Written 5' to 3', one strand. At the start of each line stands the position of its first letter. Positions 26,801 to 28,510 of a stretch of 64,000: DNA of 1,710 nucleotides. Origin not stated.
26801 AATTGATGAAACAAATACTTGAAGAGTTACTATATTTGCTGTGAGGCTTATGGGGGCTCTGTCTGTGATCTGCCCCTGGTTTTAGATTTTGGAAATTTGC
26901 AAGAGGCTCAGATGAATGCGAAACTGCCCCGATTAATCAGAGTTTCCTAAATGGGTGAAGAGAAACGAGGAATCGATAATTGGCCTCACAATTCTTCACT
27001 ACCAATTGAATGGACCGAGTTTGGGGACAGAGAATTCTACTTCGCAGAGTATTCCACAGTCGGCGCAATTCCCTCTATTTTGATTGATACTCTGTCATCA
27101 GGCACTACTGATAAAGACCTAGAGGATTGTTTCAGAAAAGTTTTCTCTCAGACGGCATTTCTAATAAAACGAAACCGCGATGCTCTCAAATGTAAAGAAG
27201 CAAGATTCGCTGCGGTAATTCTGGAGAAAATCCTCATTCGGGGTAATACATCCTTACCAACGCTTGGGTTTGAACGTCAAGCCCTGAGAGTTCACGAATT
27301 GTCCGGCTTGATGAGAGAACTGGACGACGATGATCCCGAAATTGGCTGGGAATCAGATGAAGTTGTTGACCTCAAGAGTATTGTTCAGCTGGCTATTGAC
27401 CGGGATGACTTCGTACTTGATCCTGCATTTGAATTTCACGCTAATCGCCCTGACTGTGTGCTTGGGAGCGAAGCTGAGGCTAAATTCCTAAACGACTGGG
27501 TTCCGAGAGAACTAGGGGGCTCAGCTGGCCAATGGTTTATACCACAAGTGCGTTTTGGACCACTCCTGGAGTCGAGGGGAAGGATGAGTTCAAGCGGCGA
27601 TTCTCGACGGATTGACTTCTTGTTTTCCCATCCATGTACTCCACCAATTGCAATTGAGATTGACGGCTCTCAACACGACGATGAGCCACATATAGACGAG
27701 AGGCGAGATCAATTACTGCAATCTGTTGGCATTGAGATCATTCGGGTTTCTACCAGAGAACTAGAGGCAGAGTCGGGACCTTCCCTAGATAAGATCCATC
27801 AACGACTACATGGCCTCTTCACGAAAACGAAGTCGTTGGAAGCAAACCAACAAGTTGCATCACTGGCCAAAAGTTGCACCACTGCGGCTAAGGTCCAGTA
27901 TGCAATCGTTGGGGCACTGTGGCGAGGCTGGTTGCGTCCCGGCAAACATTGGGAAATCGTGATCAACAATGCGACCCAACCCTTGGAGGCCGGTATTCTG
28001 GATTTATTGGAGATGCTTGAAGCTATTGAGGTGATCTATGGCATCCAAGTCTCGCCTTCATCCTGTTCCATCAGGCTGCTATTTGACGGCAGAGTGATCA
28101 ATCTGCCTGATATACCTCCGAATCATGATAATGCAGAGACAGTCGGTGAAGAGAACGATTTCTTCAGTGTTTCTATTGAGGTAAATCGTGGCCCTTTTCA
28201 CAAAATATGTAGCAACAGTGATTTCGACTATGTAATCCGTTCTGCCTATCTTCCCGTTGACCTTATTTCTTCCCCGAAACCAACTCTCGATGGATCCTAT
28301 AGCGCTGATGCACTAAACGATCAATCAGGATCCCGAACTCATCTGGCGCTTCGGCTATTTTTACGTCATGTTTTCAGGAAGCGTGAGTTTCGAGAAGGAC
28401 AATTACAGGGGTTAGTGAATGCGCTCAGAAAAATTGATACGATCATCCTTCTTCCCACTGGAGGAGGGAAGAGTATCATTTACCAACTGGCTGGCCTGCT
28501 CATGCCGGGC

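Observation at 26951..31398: Restriction-endonuclease-fold + RecQ helicase giant protein translationally coupled to a repeat-rich coiled-coil protein: candidate undescribed defence system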

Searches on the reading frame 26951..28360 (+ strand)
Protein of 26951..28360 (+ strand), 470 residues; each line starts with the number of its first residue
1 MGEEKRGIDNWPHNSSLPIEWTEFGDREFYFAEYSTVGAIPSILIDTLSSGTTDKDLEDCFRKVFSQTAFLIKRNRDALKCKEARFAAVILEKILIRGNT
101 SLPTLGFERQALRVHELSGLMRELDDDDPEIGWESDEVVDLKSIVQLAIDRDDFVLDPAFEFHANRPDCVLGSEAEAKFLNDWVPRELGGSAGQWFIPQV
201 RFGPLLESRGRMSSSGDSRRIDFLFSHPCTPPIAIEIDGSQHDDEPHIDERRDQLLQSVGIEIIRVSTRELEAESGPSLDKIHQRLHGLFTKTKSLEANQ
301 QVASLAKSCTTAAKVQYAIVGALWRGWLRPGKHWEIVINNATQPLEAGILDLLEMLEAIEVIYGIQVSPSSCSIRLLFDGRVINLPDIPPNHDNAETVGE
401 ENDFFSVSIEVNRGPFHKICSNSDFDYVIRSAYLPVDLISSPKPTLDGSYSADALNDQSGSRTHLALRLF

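Call 64: predict_structure(alignment_id=A6)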
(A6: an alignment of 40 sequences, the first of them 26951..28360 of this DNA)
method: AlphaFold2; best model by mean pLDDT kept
length: 470 residues; sequences in the alignment: 40
mean_pLDDT: 87.3   pTM: 0.90
mean pLDDT of the five models: 87.3, 86.2, 85.5, 85.6, 85.6
residues with pLDDT >= 90: 294; 70-90: 123; 50-70: 32; < 50: 21
segments of 3 or more residues with pLDDT < 50: 1-13, 393-398
pLDDT, mean of each block of 10 residues (from residue 1): 42 71 88 95 85 82 96 92 93 87 92 91 86 86 93 94 86 94 96 96 89 73 96 93 78 91 96 97 95 89 95 97 96 94 91 95 92 84 65 50 94 94 88 93 68 74 89
secondary structure, 60 per line:
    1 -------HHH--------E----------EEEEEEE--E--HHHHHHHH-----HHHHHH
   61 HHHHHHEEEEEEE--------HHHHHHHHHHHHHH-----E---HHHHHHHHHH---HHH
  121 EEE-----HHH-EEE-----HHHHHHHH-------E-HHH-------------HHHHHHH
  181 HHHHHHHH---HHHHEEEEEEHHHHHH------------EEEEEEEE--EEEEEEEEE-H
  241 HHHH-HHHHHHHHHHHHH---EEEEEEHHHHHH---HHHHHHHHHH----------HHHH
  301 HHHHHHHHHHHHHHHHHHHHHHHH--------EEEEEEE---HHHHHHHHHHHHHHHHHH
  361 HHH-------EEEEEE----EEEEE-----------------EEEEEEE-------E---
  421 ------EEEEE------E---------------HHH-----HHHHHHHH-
elements in order: E30-36 H42-49 H55-66 E67-73 H82-95 H105-114 E121-123 E133-135 H141-148 H174-188 H192-195 E196-201 H202-207 E220-227 E230-238 H240-244 H246-258 E262-267 H268-273 H277-286 H297-324 E333-339 H343-363 E371-376 E381-385 E403-409 E427-431 H462-469

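Call 66: fold_search(model_id=the predicted structure, library=pdb)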
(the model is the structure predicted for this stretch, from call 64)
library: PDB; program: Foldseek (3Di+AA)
matches with E <= 10: 216; with E <= 0.001: 0
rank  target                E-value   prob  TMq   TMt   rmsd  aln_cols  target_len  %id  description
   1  3hrl                  1.4e-02  1.00  0.16  0.67   4.9       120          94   22  Crystal structure of a putative endonuclease-like protein (ngo0050) from neisseria gonorrhoeae (released 2009-06-30)
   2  3ifs_E                5.8e-02  0.15  0.11  0.11  18.2       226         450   12  2.0 Angstrom Resolution Crystal Structure of Glucose-6-phosphate Isomerase (pgi) from Bacillus anthracis. (released 2009-08-11)
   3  3ff1_A                2.2e-01  0.09  0.11  0.12  17.0       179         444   13  Structure of Glucose 6-phosphate Isomerase from Staphylococcus aureus (released 2009-02-03)
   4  4d9k_C                3.1e-01  0.09  0.11  0.13  11.2       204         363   10  Crystal structure of Escherichia coli Diaminopropionate ammonia lyase in apo form (released 2012-04-25)
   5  3r3p_B                3.4e-01  0.89  0.16  0.64   4.7       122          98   13  Homing Endonuclease I-Bth0305I Catalytic Domain (released 2011-10-05)
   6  9iac_B                3.8e-01  0.04  0.10  0.16  24.4       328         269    9  Structure of the Argonaute-associated Cas4 family protein 1 (ACE1) from Microcystis aeruginosa (MaACE1) (released 2025-04-23)
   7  5gke_A                4.3e-01  0.20  0.13  0.22   8.8       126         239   14  Structure of EndoMS-dsDNA1 complex (released 2016-11-02)
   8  9iac_A                4.6e-01  0.02  0.09  0.13  24.8       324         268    9  Structure of the Argonaute-associated Cas4 family protein 1 (ACE1) from Microcystis aeruginosa (MaACE1) (released 2025-04-23)
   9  4dap                  4.8e-01  0.30  0.13  0.24   8.6       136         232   14  The structure of Escherichia coli SfsA (released 2013-08-14)
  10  1c7r                  5.7e-01  0.04  0.09  0.10  18.8       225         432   12  THE CRYSTAL STRUCTURE OF PHOSPHOGLUCOSE ISOMERASE/AUTOCRINE MOTILITY FACTOR/NEUROLEUKIN COMPLEXED WITH ITS CARBOHYDRATE  (released 2000-09-13)
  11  2vld_A                6.1e-01  0.10  0.10  0.18  10.6       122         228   16  crystal structure of a repair endonuclease from Pyrococcus abyssi (released 2009-05-19)
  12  2ihj                  6.4e-01  0.03  0.07  0.08  18.7       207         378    9  crystal structure of multifunctional sialyltransferase from pasteurella multocida with CMP-3F-Neu5Ac bound (released 2007-05-22)
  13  9iab_A                6.4e-01  0.02  0.10  0.15  24.2       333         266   10  Structure of the Argonaute-associated Cas4 family protein 1 (ACE1) from Chroococcidiopsis thermalis (CtACE1) (released 2025-04-23)
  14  2vld_B                6.8e-01  0.21  0.13  0.24   7.0       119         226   15  crystal structure of a repair endonuclease from Pyrococcus abyssi (released 2009-05-19)
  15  7ver                  8.1e-01  0.02  0.09  0.07  24.1       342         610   10  Crystal structure of bacterial chemotaxis-dependent pectin-binding protein SPH1118 in a full open conformation (released 2022-08-17)
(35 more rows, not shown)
